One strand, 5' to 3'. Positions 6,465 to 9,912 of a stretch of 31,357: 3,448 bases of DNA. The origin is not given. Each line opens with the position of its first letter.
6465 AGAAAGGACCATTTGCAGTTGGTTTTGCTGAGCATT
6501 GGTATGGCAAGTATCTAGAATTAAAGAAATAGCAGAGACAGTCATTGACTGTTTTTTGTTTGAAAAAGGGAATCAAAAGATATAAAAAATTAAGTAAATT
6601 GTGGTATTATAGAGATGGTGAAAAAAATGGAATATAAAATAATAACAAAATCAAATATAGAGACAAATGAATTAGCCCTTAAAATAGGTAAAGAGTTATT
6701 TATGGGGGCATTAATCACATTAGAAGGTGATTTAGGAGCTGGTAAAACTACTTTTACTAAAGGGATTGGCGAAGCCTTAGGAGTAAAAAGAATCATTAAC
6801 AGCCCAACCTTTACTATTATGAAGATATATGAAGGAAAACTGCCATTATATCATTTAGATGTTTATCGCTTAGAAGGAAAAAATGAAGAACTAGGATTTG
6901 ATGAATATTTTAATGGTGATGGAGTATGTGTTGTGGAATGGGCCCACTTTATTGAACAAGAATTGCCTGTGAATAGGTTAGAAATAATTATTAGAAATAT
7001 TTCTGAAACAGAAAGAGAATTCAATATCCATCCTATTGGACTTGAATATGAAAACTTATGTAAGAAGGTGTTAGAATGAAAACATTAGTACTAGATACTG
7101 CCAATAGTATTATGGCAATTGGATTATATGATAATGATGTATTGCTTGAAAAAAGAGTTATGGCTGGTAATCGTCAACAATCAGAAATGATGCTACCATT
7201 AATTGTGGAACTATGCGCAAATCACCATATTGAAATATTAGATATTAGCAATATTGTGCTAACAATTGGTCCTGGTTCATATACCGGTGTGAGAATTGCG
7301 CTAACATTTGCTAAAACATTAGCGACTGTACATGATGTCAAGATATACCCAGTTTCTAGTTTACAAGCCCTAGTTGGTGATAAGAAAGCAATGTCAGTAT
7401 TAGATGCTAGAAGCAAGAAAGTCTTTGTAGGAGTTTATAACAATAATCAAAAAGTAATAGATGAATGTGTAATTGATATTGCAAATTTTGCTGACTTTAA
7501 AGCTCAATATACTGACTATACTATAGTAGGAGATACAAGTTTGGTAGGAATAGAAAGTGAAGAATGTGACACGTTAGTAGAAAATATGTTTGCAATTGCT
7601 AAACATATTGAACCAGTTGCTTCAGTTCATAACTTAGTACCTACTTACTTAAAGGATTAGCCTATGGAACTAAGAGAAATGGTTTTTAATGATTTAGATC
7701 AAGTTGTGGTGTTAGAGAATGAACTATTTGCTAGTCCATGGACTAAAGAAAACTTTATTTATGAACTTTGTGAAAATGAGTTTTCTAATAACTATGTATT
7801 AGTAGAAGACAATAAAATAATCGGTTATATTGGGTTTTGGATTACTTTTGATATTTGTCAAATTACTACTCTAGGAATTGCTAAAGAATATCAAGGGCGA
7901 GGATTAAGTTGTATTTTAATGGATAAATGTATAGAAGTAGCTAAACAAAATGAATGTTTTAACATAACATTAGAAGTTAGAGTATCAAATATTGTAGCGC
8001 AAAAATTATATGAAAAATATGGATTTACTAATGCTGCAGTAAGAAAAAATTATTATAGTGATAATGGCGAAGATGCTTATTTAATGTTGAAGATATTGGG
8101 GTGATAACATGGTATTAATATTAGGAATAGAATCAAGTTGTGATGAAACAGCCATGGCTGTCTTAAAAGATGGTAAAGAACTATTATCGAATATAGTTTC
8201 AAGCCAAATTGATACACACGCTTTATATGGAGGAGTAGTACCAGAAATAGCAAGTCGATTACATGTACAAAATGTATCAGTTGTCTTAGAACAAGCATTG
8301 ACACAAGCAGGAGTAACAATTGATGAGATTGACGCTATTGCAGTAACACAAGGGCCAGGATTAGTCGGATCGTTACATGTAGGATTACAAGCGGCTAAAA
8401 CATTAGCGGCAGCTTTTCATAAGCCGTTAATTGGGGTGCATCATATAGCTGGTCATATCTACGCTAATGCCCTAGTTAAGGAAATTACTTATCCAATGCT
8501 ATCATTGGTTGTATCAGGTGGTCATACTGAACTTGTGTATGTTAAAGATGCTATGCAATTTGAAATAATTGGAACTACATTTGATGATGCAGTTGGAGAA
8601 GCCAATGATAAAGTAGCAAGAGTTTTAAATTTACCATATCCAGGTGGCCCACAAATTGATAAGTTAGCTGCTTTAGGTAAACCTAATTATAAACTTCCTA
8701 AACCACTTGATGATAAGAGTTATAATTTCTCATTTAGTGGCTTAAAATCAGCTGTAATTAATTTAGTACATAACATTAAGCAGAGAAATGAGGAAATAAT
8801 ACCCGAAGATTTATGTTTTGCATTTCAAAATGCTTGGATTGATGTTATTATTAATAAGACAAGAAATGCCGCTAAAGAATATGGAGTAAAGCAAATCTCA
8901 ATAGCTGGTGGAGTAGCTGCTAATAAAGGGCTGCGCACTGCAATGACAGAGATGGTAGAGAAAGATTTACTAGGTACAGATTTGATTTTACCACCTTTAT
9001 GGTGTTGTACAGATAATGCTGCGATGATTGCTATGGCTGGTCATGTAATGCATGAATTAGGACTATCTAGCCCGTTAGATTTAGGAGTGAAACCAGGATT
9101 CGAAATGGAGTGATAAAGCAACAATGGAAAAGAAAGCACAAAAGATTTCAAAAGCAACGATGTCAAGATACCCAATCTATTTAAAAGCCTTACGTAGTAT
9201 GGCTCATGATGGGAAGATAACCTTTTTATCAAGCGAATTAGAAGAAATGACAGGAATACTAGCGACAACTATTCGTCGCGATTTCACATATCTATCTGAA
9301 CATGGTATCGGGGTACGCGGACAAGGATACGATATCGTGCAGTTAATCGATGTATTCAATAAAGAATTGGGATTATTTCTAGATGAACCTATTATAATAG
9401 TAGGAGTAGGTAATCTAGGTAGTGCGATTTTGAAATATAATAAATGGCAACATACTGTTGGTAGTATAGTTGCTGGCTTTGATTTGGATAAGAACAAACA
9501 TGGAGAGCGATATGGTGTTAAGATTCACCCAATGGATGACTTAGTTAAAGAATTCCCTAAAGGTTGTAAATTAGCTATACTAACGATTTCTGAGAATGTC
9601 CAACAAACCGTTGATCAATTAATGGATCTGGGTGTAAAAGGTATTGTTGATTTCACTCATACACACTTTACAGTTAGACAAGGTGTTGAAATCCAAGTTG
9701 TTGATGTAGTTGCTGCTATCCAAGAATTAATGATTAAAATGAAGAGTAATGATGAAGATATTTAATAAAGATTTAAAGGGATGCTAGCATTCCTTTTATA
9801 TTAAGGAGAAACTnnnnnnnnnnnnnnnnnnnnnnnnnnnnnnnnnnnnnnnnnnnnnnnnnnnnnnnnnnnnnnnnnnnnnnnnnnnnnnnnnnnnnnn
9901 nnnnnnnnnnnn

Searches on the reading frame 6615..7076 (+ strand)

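Call 54: search_protein_families(library=pfam, proteins=[window:6615-7076:+], max_evalue=0.0001)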
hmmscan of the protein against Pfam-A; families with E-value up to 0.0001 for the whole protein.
window:6615-7076:+ (154 aa): 1 family
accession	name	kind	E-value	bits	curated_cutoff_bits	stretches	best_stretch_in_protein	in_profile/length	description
PF02367.23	TsaE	-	9e-38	129.6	26.6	1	12-135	2-127/128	Threonylcarbamoyl adenosine biosynthesis protein TsaE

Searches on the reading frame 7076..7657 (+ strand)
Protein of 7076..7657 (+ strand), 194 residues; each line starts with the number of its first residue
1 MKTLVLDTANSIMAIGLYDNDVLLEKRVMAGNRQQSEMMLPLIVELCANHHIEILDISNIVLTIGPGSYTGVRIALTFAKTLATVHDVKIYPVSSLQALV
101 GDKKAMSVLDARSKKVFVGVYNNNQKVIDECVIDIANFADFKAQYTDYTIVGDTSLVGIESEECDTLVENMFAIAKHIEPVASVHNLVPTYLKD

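Call 54: search_protein_families(library=pfam, proteins=[window:7076-7657:+], max_evalue=0.0001)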
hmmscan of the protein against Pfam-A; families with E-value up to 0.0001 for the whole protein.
window:7076-7657:+ (194 aa): 1 family
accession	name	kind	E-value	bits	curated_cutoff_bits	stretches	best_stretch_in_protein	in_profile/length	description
PF00814.31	TsaD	-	3.6e-20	73.2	24.8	1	33-142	27-151/264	tRNA N6-adenosine threonylcarbamoyltransferase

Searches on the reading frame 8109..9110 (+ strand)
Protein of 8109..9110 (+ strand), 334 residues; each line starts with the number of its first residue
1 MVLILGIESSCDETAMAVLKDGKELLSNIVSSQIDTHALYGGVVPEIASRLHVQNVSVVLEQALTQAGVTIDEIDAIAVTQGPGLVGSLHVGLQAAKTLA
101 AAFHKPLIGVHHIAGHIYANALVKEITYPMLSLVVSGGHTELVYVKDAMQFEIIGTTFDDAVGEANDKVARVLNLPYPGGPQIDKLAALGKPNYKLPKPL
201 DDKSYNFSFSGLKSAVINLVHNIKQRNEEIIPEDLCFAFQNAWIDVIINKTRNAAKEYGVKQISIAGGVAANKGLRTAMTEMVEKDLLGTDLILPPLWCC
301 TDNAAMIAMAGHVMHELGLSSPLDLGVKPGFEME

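Call 54: search_protein_families(library=pfam, proteins=[window:8109-9110:+], max_evalue=0.0001)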
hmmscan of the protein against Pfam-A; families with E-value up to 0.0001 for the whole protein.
window:8109-9110:+ (334 aa): 2 families
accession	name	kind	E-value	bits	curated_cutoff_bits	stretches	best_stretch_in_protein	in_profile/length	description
PF00814.31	TsaD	-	3.6e-95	319.1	24.8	1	24-308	1-263/264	tRNA N6-adenosine threonylcarbamoyltransferase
PF22521.2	HypF_C_2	-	1.3e-06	28.8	27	1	203-286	134-220/241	Carbamoyltransferase, Kae1-like Domain, second subdomain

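Call 89: find_homologous_proteins(query=window:8109-9110:+, max_evalue=1e-60)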
Query window:8109-9110:+ (334 aa): 8000 proteins with E <= 1e-60 among 8000 candidates; the best 120 are listed.
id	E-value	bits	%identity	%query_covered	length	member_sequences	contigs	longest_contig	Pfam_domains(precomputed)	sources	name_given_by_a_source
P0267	3.9e-217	738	100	100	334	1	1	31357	PF00814.32,PF22521.3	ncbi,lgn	-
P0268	4.1e-147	508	69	100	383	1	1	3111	PF00814.32,PF22521.3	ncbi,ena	-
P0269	4.5e-147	507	69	100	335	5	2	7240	PF00814.32,PF22521.3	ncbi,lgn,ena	-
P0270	1.1e-144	500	68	100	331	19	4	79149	PF00814.32,PF22521.3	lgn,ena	-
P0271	1.8e-144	499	67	100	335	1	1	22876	PF02543.22,PF00814.32,PF22521.3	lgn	-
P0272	1.3e-143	496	66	100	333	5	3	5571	PF00814.32,PF22521.3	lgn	-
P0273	1.4e-143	496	68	100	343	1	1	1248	PF00814.32,PF22521.3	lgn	-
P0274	7.9e-143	493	68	100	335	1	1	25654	PF00814.32,PF22521.3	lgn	-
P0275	5.1e-142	491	65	99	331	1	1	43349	PF00814.32,PF22521.3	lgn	-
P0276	6.4e-142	490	65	99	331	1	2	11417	PF00814.32,PF22521.3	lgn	-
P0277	7.0e-142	490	67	100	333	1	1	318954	PF00814.32,PF22521.3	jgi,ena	jgi:putative glycoprotease GCP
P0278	7.8e-142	490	66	99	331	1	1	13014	PF00814.32,PF22521.3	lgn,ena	-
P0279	2.4e-141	489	65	100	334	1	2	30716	PF00814.32,PF22521.3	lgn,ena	-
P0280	3.8e-141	488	66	100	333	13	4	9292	PF00814.32,PF22521.3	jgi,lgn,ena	-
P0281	3.8e-141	488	66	100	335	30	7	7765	PF02543.22,PF00814.32,PF22521.3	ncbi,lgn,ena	-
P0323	3.2e-137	475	66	100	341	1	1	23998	PF00814.32,PF22521.3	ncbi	ncbi:MAG: tRNA (adenosine(37)-N6)-threonylcarbamoyltransferase complex transferase subunit TsaD [Cop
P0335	2.5e-136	472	65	100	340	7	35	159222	PF00814.32,PF22521.3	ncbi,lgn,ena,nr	ncbi:tRNA (adenosine(37)-N6)-threonylcarbamoyltransferase complex transferase subunit TsaD [[Clostri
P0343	6.9e-136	471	66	100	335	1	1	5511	PF00814.32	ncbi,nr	ncbi:MAG: tRNA (adenosine(37)-N6)-threonylcarbamoyltransferase complex transferase subunit TsaD [Ery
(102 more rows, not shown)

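Call 91: list_cluster_members(proteins=[P0268, P0269, P0323, P0343, P0335, P0034, P0008, P0005])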
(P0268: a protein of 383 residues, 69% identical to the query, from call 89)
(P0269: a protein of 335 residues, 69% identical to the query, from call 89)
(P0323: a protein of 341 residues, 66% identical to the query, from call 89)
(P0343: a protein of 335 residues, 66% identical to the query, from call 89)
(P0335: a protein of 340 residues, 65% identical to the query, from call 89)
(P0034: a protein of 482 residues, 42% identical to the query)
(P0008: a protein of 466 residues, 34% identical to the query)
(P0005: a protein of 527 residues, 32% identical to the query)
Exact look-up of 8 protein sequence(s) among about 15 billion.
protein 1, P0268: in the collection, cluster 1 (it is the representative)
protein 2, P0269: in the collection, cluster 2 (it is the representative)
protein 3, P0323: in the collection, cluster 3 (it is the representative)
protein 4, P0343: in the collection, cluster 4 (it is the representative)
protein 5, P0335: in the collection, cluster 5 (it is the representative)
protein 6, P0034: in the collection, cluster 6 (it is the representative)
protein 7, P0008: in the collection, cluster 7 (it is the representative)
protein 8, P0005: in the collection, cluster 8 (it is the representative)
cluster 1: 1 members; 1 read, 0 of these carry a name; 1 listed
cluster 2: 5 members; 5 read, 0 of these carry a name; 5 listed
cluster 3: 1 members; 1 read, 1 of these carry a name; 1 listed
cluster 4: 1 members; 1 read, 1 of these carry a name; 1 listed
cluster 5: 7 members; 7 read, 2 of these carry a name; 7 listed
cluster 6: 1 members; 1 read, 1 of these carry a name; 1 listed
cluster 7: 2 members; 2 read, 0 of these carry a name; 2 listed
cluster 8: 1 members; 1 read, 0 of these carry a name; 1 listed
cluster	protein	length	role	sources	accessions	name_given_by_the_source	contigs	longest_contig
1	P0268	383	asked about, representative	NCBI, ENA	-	-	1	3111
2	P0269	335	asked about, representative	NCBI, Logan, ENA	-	-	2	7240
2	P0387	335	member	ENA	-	-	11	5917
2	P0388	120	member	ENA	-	-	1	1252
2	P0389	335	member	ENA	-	-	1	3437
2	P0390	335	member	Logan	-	-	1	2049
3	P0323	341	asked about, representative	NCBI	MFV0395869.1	MAG: tRNA (adenosine(37)-N6)-threonylcarbamoyltransferase complex transferase subunit ...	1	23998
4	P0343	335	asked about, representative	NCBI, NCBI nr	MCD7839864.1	MAG: tRNA (adenosine(37)-N6)-threonylcarbamoyltransferase complex transferase subunit ... | tRNA (adenosine(37)-N6)-threonylcarbamoyltransferase complex transferase subunit TsaD ...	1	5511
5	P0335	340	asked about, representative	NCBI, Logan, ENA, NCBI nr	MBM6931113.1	tRNA (adenosine(37)-N6)-threonylcarbamoyltransferase complex transferase subunit TsaD ...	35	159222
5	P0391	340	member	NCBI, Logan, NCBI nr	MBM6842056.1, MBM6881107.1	tRNA (adenosine(37)-N6)-threonylcarbamoyltransferase complex transferase subunit TsaD ...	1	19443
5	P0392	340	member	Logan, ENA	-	-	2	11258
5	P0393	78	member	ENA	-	-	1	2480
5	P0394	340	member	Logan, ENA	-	-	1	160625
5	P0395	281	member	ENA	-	-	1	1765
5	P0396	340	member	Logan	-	-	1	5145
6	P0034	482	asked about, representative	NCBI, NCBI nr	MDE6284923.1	MAG: cadherin-like beta sandwich domain-containing protein, partial [Bacilli bacterium] | cadherin-like beta sandwich domain-containing protein [Bacilli bacterium]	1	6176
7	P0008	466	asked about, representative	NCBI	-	-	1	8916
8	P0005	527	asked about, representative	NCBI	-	-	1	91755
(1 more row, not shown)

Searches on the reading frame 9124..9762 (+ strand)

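Call 54: search_protein_families(library=pfam, proteins=[window:9124-9762:+], max_evalue=0.0001)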
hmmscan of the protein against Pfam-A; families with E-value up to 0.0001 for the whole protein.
window:9124-9762:+ (213 aa): 2 families
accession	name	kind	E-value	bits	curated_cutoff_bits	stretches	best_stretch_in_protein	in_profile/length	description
PF06971.19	Put_DNA-bind_N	-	4e-13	49.6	27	1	7-54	1-48/49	Putative DNA-binding protein N-terminus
PF02629.25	CoA_binding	-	5.1e-13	50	22.3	1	89-179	5-96/97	CoA binding domain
